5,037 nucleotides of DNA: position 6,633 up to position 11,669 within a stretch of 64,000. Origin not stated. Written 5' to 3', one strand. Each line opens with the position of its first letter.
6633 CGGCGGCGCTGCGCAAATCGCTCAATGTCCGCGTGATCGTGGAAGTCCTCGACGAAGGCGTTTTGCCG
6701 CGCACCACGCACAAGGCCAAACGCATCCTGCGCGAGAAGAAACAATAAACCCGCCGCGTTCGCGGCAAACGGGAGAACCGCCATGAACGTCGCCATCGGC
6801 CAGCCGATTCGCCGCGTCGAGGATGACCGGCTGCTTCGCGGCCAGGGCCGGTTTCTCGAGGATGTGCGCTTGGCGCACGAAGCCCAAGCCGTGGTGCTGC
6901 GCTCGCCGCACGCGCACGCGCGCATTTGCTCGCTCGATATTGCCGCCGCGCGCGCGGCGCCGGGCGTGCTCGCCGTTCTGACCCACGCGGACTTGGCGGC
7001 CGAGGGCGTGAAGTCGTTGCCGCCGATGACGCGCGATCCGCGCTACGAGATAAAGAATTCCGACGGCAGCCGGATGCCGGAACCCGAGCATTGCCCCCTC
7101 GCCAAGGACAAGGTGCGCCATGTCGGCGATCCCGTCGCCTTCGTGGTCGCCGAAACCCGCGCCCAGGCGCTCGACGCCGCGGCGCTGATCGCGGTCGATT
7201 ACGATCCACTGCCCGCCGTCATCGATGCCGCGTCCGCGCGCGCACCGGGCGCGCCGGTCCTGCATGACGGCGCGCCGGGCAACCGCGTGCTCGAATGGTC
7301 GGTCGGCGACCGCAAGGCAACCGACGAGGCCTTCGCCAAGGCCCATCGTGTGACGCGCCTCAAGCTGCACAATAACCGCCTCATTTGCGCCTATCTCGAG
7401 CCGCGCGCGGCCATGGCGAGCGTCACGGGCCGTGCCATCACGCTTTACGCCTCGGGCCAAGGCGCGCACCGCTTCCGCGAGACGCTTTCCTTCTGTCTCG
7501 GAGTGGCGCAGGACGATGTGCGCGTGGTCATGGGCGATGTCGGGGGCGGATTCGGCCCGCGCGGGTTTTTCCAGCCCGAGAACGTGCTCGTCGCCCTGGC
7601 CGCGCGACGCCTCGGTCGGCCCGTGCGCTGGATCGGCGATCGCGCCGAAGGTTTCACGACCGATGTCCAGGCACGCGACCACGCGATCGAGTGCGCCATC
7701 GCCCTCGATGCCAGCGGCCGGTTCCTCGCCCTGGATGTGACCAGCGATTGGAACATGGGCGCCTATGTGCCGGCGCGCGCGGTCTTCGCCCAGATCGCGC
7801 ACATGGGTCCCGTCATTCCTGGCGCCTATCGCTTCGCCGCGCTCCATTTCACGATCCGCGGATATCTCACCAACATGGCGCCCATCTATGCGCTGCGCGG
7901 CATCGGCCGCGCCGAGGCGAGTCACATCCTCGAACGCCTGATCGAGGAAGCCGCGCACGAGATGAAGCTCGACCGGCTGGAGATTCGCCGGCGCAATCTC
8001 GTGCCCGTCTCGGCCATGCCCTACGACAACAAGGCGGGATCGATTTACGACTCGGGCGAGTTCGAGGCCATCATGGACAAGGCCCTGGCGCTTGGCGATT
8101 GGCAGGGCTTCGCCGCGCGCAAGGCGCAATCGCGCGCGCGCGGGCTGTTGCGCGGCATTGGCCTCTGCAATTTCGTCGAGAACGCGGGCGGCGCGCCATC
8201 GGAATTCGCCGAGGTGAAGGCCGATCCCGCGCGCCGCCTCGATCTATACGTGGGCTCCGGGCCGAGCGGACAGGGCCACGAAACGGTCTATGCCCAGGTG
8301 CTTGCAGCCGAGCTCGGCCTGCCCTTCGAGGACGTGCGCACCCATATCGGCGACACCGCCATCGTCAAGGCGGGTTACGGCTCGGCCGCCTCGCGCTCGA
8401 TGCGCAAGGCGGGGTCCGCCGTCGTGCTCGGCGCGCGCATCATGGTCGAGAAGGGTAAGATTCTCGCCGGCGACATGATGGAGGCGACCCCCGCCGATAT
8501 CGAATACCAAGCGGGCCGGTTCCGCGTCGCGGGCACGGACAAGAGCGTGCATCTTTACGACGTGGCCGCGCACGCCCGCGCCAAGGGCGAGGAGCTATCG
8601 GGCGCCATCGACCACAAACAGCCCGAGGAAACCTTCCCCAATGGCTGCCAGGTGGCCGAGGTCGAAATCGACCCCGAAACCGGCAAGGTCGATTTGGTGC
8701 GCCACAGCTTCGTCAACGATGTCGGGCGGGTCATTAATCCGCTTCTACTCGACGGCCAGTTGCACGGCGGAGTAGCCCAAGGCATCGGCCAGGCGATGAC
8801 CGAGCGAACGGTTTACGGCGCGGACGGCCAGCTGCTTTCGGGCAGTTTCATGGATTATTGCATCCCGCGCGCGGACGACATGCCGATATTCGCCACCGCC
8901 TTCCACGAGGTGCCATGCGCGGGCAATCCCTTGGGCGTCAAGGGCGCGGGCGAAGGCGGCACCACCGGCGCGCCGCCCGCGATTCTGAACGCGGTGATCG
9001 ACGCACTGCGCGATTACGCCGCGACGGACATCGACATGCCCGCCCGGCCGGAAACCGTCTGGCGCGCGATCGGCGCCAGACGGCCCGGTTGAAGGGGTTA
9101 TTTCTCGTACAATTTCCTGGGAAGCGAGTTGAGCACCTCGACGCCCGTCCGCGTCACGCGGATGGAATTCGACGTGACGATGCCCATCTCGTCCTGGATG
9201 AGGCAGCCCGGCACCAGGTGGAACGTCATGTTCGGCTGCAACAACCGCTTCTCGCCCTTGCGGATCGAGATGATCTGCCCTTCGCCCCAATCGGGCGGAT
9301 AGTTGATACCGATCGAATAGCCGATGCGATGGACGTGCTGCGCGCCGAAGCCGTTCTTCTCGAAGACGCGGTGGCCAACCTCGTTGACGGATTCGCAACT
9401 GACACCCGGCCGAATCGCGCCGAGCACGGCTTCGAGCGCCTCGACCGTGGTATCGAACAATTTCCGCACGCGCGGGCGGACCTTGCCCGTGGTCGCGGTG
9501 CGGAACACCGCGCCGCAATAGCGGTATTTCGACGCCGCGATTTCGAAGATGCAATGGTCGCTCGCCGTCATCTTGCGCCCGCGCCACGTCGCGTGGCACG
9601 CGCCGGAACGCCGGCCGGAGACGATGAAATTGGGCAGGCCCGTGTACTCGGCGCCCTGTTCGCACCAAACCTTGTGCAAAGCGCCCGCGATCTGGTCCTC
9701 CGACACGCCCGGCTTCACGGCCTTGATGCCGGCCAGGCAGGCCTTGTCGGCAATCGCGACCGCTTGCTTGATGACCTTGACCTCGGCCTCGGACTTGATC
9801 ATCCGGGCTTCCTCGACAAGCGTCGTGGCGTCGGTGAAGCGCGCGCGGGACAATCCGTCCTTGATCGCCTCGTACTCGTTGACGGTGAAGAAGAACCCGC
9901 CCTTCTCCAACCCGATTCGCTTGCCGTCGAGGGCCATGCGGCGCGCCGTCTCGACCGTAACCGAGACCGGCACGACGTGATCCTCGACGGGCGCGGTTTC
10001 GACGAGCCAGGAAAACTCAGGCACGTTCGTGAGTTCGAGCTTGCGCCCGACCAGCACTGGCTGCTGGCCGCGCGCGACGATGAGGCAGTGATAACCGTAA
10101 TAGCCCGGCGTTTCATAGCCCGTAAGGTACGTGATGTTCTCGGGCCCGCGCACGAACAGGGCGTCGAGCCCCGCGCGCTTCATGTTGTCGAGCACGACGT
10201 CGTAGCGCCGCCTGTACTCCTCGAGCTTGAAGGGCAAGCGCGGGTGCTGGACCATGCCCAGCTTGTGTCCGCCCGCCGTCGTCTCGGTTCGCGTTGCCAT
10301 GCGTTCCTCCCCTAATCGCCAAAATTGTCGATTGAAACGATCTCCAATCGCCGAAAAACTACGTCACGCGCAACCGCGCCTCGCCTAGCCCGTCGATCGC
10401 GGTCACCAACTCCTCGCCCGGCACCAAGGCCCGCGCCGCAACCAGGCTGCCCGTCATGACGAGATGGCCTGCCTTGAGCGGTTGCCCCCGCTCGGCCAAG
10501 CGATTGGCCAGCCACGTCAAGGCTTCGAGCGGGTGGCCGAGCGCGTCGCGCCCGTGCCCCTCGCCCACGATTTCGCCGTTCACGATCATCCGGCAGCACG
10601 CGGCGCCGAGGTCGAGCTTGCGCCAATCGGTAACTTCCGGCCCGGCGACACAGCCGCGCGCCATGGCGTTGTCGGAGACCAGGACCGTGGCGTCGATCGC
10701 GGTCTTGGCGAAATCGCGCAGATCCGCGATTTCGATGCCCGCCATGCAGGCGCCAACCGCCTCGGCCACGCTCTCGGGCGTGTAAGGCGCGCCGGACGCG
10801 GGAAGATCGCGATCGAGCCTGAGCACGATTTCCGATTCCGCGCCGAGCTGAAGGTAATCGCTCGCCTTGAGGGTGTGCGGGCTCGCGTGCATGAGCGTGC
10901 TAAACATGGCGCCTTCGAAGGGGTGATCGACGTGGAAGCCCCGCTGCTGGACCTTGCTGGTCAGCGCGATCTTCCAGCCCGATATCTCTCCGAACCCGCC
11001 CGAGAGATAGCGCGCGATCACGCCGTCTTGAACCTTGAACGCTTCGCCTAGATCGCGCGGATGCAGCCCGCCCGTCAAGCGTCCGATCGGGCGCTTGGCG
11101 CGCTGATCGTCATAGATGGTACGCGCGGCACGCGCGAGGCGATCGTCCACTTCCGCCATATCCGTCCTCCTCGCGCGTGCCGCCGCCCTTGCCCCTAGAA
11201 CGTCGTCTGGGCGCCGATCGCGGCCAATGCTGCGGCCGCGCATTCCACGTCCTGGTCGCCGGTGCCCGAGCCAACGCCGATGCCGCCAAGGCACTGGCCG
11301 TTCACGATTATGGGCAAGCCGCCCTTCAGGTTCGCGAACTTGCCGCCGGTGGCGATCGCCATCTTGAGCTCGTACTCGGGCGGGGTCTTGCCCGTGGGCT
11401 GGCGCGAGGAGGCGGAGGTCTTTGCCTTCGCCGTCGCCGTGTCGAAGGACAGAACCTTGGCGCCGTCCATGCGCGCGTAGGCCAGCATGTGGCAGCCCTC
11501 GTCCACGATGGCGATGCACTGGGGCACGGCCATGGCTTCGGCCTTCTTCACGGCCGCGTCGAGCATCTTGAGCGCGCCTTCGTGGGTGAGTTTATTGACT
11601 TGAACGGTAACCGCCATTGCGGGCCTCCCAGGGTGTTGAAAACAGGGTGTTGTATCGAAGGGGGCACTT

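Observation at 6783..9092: Orphan XDH-family molybdopterin large subunit with a variant active-site loop, co-operonic with a PaaK-like CoA ligase and an acyl-CoA dehydrogenase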

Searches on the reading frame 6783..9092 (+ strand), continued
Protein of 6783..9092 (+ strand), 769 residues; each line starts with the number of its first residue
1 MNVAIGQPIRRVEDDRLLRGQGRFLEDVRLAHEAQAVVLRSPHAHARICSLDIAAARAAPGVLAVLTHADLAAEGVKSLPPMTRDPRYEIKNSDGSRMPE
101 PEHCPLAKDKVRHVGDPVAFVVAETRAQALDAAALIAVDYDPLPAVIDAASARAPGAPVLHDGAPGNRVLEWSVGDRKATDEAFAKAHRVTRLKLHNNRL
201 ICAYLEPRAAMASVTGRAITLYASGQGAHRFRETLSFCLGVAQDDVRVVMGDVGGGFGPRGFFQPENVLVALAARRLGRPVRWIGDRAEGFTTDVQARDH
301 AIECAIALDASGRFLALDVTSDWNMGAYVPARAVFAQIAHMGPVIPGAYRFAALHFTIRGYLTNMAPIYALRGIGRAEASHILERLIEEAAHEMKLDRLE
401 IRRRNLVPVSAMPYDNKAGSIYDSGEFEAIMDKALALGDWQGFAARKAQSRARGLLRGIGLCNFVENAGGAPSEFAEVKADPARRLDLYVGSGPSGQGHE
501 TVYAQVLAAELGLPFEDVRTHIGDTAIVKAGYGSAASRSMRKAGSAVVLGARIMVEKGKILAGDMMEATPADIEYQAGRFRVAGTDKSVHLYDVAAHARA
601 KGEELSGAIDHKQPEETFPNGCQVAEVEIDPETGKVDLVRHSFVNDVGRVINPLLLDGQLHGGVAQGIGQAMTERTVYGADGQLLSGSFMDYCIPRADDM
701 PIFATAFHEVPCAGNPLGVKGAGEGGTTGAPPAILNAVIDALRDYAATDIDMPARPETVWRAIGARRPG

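Call 47: find_encoding_contigs(protein=P0016, flank=10000, max_places=1)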
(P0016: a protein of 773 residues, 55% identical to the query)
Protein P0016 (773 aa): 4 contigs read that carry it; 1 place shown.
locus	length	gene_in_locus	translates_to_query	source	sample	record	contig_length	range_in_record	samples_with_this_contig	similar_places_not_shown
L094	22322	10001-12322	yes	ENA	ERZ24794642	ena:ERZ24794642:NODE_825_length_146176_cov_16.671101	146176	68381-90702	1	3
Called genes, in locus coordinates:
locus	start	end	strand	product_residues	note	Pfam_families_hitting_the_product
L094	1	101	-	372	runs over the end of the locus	PF00926:DHBP_synthase, PF00925:GTP_cyclohydro2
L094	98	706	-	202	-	PF00677:Lum_binding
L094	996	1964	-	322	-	PF00383:dCMP_cyt_deam_1, PF01872:RibD_C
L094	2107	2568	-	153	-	PF22811:Zn_ribbon_NrdR, PF03477:ATP-cone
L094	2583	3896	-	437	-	PF00464:SHMT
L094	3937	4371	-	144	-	PF02502:LacAB_rpiB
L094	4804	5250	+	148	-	PF05443:ROS_MUCR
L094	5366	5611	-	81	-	PF21839:DUF6898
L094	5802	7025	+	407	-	PF02771:Acyl-CoA_dh_N, PF02770:Acyl-CoA_dh_M, PF00441:Acyl-CoA_dh_1, PF08028:Acyl-CoA_dh_2 (faint)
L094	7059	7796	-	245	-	PF00117:GATase, PF07722:Peptidase_C26 (weak)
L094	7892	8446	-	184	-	PF01047:MarR, PF12802:MarR_2, PF13463:HTH_27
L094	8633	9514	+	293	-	PF04542:Sigma70_r2, PF04539:Sigma70_r3 (faint), PF04545:Sigma70_r4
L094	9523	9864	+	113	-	PF00581:Rhodanese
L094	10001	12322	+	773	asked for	PF01315:Ald_Xan_dh_C, PF02738:MoCoBD_1, PF20256:MoCoBD_2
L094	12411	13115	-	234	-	PF00702:Hydrolase, PF13419:HAD_2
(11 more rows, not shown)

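Call 48: list_cluster_members(proteins=[window:6783-9089:+, window:5411-6745:+, window:46349-48724:+, P0121, P0002])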
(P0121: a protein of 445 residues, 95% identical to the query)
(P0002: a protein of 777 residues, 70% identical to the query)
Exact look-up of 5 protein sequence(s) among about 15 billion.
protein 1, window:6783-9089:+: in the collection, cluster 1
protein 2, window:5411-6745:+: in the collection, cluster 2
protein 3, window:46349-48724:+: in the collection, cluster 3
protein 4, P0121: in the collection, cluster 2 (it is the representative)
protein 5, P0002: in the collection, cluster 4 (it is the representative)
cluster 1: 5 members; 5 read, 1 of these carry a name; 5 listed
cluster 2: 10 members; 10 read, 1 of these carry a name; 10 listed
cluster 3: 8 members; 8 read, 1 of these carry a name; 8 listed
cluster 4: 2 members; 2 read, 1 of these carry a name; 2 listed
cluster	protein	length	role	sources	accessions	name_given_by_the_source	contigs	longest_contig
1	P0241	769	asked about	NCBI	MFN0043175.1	MAG: xanthine dehydrogenase family protein molybdopterin-binding subunit ...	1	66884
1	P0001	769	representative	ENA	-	-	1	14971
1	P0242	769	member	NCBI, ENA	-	-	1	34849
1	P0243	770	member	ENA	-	-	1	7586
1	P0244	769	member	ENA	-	-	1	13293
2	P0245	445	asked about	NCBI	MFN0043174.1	MAG: phenylacetate--CoA ligase family protein [Alphaproteobacteria bacterium]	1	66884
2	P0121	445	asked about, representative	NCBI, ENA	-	-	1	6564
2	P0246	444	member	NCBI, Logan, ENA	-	-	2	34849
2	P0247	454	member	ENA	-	-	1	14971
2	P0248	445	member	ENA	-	-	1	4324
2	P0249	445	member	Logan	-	-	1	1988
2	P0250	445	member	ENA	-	-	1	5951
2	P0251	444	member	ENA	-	-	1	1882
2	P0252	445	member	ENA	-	-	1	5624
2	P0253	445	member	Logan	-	-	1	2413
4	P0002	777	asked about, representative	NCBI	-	-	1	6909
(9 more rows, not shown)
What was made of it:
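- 6783..9092 (+): MoL, an XDH-family molybdopterin (MCD-type) large subunit, 769 aa, belonging to the stand-alone clade A. The exact protein is MFN0043175.1 from an Alphaproteobacteria MAG contig of 66,884 bp (call 48).
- The window covers 64 kb of a 66.9-kb MAG contig (call 48).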

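Call 49: find_encoding_contigs(protein=P0002, flank=10000, max_places=2)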
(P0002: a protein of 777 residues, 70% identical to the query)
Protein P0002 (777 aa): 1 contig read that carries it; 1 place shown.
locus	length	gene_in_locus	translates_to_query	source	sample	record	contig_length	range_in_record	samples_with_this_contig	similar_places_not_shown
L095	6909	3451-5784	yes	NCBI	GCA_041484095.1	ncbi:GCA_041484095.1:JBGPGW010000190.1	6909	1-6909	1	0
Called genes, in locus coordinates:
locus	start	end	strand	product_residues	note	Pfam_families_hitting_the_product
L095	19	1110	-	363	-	PF01008:IF-2B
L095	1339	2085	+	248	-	PF00106:adh_short, PF08659:KR, PF23441:SDR (weak), PF13561:adh_short_C2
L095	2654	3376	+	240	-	PF00106:adh_short, PF01370:Epimerase, PF04321:RmlD_sub_bind (weak), PF08659:KR (faint), PF23441:SDR (faint), PF13460:NAD_binding_10 (weak), PF13561:adh_short_C2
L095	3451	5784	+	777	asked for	PF01315:Ald_Xan_dh_C, PF02738:MoCoBD_1, PF20256:MoCoBD_2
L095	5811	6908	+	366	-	?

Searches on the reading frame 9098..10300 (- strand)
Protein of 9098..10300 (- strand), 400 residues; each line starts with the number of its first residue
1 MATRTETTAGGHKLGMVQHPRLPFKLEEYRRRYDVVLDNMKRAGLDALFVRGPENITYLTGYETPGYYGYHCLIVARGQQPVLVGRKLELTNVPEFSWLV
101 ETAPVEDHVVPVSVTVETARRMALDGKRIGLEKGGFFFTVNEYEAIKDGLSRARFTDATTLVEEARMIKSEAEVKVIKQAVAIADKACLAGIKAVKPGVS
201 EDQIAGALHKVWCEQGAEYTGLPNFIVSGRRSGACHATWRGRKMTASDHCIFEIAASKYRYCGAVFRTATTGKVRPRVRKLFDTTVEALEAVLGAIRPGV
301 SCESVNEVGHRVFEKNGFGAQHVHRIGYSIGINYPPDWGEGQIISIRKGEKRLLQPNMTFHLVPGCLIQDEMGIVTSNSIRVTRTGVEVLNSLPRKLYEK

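Call 5: search_protein_families(library=pfam, proteins=[window:9098-10300:-])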
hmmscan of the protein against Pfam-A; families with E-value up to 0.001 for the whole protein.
window:9098-10300:- (400 aa): 2 families
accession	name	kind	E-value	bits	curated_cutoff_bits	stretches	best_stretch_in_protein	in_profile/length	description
PF00557.29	Peptidase_M24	-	1.7e-37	129.7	23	1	177-383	3-207/208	Metallopeptidase family M24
PF01321.24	Creatinase_N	-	3.1e-18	67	22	1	35-168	4-128/128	Creatinase/Prolidase N-terminal domain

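Call 6: search_protein_families(library=ncbifam, proteins=[window:9098-10300:-], max_evalue=0.00001)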
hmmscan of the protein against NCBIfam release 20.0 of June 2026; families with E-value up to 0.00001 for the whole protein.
window:9098-10300:- (400 aa): 11 families
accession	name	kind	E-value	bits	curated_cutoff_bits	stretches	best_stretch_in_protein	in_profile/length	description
NF038259.1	ectoine_DoeA_2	exception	9.1e-83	278.1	575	1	19-396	4-382/386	ectoine hydrolase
TIGR02993.1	ectoine_eutD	equivalog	1.2e-64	218.9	613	1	20-399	2-389/391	ectoine hydrolase DoeA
NF040821.1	dipep_PepQ_Arch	equivalog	3.3e-29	102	630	1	33-395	3-343/346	Xaa-Pro dipeptidase PepQ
NF007310.0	PRK09795.1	equivalog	1.6e-27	96.3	393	1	162-397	121-355/361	aminopeptidase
NF008131.0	PRK10879.1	equivalog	2.2e-18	66.3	465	1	153-312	158-318/438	Xaa-Pro aminopeptidase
TIGR00500.1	met_pdase_I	equivalog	8.2e-10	38.6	171.35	1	168-334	3-173/247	type I methionyl aminopeptidase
NF011174.0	PRK14576.1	subfamily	4.2e-09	35.7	487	1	154-397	163-401/405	putative endopeptidase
NF011173.0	PRK14575.1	equivalog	8.2e-08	31.6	850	1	150-397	160-402/406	putative peptidase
NF011720.0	PRK15173.1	subfamily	1e-07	31.3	420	1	151-397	98-339/343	peptidase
NF008970.0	PRK12318.1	equivalog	1.2e-07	31.2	267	1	167-383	42-261/291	methionyl aminopeptidase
NF043017.1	DimsulpropLyDddP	equivalog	3.6e-07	29.3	600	1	156-317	193-364/443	dimethylsulfonioproprionate lyase DddP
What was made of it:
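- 9098..10300 (-): M24/creatinase-like hydrolase, resembling ectoine hydrolase but below the cut-off. It is convergent with MoL and marks the operon end. Calls 5 and 6.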

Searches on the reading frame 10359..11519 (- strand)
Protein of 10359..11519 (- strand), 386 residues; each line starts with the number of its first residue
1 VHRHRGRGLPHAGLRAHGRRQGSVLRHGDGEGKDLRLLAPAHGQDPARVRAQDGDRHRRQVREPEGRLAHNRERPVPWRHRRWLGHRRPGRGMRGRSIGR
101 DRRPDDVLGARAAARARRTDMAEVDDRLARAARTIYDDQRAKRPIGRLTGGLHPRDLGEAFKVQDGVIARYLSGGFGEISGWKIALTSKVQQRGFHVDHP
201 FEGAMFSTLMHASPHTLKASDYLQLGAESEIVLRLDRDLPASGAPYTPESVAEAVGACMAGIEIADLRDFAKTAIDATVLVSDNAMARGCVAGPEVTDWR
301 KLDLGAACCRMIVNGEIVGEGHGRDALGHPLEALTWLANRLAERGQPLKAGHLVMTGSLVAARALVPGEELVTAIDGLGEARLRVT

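Call 5: search_protein_families(library=pfam, proteins=[window:10359-11519:-])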
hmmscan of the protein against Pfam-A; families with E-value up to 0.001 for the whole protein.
window:10359-11519:- (386 aa): 1 family
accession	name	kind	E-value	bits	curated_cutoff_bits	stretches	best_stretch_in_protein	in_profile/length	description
PF01557.24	FAA_hydrolase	-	1.5e-14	54.6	23.9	1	223-385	56-213/214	Fumarylacetoacetate (FAA) hydrolase C-terminal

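Call 6: search_protein_families(library=ncbifam, proteins=[window:10359-11519:-], max_evalue=0.00001)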
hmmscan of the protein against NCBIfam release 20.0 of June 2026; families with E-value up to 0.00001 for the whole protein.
window:10359-11519:- (386 aa): 4 families
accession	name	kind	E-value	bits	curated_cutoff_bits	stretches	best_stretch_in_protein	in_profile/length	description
TIGR03220.1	catechol_dmpE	equivalog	2.6e-37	128.6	408.8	1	134-384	8-254/255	2-oxopent-4-enoate hydratase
NF008461.0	PRK11342.1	equivalog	2.5e-33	115.5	350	1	126-382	7-256/269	2-keto-4-pentenoate hydratase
TIGR03218.1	catechol_dmpH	equivalog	3e-30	105.5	350.55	1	126-382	8-260/263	2-oxo-3-hexenedioate decarboxylase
TIGR02312.1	HpaH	equivalog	7e-27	94.6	351.5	1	125-384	4-265/267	2-oxo-hept-4-ene-1,7-dioate hydratase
